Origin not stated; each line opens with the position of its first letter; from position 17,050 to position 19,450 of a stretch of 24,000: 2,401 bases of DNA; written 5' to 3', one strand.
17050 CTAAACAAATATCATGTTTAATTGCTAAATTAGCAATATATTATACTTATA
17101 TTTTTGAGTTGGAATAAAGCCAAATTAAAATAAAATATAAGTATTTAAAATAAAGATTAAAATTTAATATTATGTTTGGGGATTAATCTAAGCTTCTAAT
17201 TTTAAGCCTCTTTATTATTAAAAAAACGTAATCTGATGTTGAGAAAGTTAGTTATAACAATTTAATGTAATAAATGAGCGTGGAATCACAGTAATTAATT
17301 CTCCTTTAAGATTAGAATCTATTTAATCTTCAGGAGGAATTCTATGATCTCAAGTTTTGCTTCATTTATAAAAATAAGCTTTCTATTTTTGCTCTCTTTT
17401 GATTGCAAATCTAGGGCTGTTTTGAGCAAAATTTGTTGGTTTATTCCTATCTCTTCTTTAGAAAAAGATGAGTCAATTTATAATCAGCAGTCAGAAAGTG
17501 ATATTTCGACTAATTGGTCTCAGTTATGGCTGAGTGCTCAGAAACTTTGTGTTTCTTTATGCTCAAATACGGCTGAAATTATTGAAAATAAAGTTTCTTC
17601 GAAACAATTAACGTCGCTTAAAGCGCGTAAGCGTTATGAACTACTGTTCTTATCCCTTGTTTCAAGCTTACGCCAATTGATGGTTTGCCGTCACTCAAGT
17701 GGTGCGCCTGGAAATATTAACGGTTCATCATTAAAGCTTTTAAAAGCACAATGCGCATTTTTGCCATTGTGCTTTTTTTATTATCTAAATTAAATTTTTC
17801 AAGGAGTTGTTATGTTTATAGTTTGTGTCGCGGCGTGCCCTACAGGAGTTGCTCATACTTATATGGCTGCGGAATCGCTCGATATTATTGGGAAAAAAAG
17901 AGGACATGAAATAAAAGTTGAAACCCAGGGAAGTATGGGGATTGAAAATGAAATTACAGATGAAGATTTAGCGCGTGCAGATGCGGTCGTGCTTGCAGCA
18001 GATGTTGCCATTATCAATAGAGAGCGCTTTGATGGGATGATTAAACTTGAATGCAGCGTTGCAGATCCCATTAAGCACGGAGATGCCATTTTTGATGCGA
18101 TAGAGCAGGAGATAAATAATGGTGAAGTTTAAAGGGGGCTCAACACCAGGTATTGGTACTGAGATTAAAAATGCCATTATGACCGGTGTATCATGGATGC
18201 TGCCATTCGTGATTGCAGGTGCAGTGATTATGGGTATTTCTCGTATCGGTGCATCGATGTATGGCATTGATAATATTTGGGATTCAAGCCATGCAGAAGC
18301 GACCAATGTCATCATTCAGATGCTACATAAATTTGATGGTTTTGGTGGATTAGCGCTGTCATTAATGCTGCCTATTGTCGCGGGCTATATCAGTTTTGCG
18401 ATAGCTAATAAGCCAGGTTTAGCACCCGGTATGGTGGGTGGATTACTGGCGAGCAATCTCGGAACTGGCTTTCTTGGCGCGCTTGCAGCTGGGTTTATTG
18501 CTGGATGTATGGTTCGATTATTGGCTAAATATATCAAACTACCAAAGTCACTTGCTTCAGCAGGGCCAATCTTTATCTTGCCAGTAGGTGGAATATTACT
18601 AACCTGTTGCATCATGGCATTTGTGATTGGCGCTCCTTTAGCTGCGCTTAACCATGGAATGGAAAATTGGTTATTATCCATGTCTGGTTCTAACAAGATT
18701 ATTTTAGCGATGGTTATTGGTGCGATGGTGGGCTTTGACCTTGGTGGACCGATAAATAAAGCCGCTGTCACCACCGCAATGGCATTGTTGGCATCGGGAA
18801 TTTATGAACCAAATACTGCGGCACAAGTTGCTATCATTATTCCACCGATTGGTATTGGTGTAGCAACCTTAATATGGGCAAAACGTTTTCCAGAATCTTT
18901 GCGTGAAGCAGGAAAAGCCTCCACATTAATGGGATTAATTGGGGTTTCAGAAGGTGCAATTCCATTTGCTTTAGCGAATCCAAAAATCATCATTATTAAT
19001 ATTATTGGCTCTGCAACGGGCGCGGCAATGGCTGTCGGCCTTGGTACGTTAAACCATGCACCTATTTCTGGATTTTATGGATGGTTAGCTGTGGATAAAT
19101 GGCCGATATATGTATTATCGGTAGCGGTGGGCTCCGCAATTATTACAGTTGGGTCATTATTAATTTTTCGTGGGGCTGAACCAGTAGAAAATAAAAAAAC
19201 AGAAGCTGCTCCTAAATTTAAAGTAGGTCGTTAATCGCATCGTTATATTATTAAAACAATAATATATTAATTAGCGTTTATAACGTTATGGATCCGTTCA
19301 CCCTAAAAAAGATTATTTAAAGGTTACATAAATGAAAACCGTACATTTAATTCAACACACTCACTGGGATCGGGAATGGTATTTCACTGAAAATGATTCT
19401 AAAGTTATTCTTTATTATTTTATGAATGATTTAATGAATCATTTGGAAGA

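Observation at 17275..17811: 149-aa ORF ending in an intrinsic terminator as leader of the mannoside PTS operon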

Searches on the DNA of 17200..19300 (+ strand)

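Call 45: search_dna_similar(query=L003:4150-6100:+, collection=ecoli_genomes, mode=distant, max_rows=10)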
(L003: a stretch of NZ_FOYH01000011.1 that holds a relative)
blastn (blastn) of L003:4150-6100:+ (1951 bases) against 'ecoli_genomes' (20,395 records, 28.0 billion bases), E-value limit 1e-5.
Records with a match: 5388; places in all: 5441; records where one place covers at least 80% of the query: 0.
Genomes with a match: 5388 of 5426; with a place that covers at least 80% of the query: 0. Places per genome that has any: lowest 1, median 1, highest 2. On chromosomes: 5439 places; on plasmids: 2.
Best place of each record, by identity: 60-80% 5388.
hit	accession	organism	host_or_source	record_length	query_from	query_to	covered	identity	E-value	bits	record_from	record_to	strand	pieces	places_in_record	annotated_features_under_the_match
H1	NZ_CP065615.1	Escherichia coli strain FDAARGOS_943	missing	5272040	556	731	9%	73.7%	1e-16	99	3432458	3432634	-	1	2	frwB: PTS fructose-like transporter subunit IIB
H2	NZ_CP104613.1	Escherichia coli strain AHM8C212RI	chicken feces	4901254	556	731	9%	73.7%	1e-16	99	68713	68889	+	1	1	frwB: PTS fructose-like transporter subunit IIB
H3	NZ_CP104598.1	Escherichia coli strain AHM8C160RI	chicken feces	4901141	556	731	9%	73.7%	1e-16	99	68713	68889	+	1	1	frwB: PTS fructose-like transporter subunit IIB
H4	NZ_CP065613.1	Escherichia coli strain FDAARGOS_944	missing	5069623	556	731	9%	73.2%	5e-15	94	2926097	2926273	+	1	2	frwB: PTS fructose-like transporter subunit IIB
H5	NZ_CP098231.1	Escherichia coli strain XJ34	bovine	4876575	556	731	9%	73.2%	5e-15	94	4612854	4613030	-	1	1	frwB: PTS fructose-like transporter subunit IIB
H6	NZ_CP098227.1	Escherichia coli strain XJ6-3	bovine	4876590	556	731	9%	73.2%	5e-15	94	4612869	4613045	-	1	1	frwB: PTS fructose-like transporter subunit IIB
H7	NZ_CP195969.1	Escherichia coli strain I3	Raw wastewater influent sample from the ...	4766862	556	731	9%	73.2%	5e-15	94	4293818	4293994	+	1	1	frwB: PTS fructose-like transporter subunit IIB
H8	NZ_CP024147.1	Escherichia coli strain 14EC033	clinical patient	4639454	556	731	9%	72.9%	3e-17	100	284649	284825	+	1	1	frwB: PTS fructose-like transporter subunit IIB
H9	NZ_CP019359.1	Escherichia coli strain XH990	Homo sapiens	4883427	556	731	9%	72.9%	3e-17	100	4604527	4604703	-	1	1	frwB: PTS fructose-like transporter subunit IIB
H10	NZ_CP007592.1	Escherichia coli O157:H16 strain Santai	duck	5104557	556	731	9%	72.9%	3e-17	100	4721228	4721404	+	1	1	frwB: PTS fructose-like transporter subunit IIB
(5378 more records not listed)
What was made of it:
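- Tried and rejected: E. coli lacks the operon; only weak frwB similarity was found (call 45).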

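Call 46: search_dna_similar(query=window:17200-19300:+, collection=plasmids, mode=distant, max_rows=10)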
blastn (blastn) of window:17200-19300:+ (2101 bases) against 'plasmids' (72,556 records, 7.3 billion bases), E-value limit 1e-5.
Records with a match: 22; places in all: 24; records where one place covers at least 80% of the query: 0.
Best place of each record, by identity: 60-80% 22.
By first word of the organism name: Escherichia 7; Klebsiella 7; Listeria 3; Cetobacterium 2; Chimaeribacter 1; Photobacterium 1; Salmonella 1.
By predicted mobility (MOB-suite, as given by PLSDB): conjugative 12; non-mobilizable 10.
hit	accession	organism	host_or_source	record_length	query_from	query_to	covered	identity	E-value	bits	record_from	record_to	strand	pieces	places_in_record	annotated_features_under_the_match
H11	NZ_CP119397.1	Chimaeribacter arupi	Homo sapiens,blood culture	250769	544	1914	65%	71.5%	0e+0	699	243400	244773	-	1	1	PTS fructose transporter subunit IIC | PTS fructose transporter subunit IIB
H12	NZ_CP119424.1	Photobacterium sp. DA100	-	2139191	569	1959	66%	69.1%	7e-152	545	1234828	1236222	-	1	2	none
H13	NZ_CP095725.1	Listeria innocua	Homo sapiens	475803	953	1932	47%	66.1%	5e-59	238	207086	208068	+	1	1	PTS fructose transporter subunit IIC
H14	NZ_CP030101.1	Listeria monocytogenes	Environment,water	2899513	953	1932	47%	65.8%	2e-57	232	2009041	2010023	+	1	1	none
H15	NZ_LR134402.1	Listeria monocytogenes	Homo sapiens,Vein blood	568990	953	1918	46%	66.1%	2e-63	251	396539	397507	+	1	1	PTS fructose transporter subunit IIC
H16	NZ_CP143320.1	Cetobacterium somerae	intestine of Yellow Catfish,pure culture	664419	1463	1920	22%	66.1%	1e-22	116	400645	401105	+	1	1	fructose-specific PTS transporter subunit EIIC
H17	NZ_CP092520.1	Cetobacterium somerae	Danio rerio,tissue sample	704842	1463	1920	22%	65.7%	7e-19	104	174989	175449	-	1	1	fructose-specific PTS transporter subunit EIIC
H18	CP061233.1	Escherichia coli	Sheep,cell culture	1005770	634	783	7%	69.3%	6e-7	64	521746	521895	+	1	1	PTS fructose-like transporter subunit IIB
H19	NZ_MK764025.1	Escherichia coli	-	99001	634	783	7%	69.3%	6e-7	64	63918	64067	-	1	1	frwB: PTS fructose-like transporter subunit IIB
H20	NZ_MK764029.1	Escherichia coli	-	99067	634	783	7%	69.3%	6e-7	64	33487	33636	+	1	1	frwB: PTS fructose-like transporter subunit IIB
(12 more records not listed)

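Call 47: get_annotated_region(hit=H11, flank=4000)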
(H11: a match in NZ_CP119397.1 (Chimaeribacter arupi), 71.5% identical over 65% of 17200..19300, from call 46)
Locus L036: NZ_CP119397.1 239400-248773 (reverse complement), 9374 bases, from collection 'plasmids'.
description: Chimaeribacter arupi strain DSM 115072 plasmid p251_DSM_115072, complete sequence
organism: Chimaeribacter arupi (NCBI taxid 2060066)
taxonomy: Bacteria; Pseudomonadota; Gammaproteobacteria; Enterobacterales; Yersiniaceae; Chimaeribacter; Chimaeribacter arupi
host: -; source: Homo sapiens,blood culture; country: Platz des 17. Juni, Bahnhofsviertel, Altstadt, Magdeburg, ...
typing (MOB-suite, as given by PLSDB): non-mobilizable
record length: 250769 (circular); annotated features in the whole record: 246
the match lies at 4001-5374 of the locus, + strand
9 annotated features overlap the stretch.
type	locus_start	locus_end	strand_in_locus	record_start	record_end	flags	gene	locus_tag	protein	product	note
CDS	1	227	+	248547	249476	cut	-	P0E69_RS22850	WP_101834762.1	alpha/beta hydrolase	-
CDS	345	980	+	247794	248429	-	-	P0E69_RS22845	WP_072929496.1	AAA family ATPase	-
CDS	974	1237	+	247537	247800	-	-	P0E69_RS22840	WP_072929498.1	hypothetical protein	-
CDS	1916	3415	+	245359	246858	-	-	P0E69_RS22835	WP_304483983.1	GGDEF domain-containing protein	-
CDS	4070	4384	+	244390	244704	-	-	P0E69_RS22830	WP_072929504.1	PTS fructose transporter subunit IIB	GO:0009401 - phosphoenolpyruvate-dependent sugar phosphotransferase system [Evidence IEA]; GO:0016310 - phosphorylation ...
CDS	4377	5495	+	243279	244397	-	-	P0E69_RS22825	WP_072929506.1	PTS fructose transporter subunit IIC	-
CDS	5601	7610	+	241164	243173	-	-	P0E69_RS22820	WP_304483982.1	glycoside hydrolase family 38 C-terminal domain-containing protein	GO:0006013 - mannose metabolic process [Evidence IEA]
CDS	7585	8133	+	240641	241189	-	-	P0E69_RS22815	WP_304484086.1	hypothetical protein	-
CDS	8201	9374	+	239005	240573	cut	-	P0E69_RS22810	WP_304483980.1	HPr family phosphocarrier protein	GO:0009401 - phosphoenolpyruvate-dependent sugar phosphotransferase system [Evidence IEA]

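Call 48: get_annotated_region(hit=H12, flank=4000)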
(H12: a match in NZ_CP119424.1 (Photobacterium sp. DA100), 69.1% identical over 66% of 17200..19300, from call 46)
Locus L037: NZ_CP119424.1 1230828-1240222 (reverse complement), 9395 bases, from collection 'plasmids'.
description: Photobacterium sp. DA100 plasmid pDA100, complete sequence
organism: Photobacterium sp. DA100 (NCBI taxid 3027472)
taxonomy: Bacteria; Pseudomonadota; Gammaproteobacteria; Vibrionales; Vibrionaceae; Photobacterium; Photobacterium sp. DA100
host: -; source: -; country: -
typing (MOB-suite, as given by PLSDB): non-mobilizable
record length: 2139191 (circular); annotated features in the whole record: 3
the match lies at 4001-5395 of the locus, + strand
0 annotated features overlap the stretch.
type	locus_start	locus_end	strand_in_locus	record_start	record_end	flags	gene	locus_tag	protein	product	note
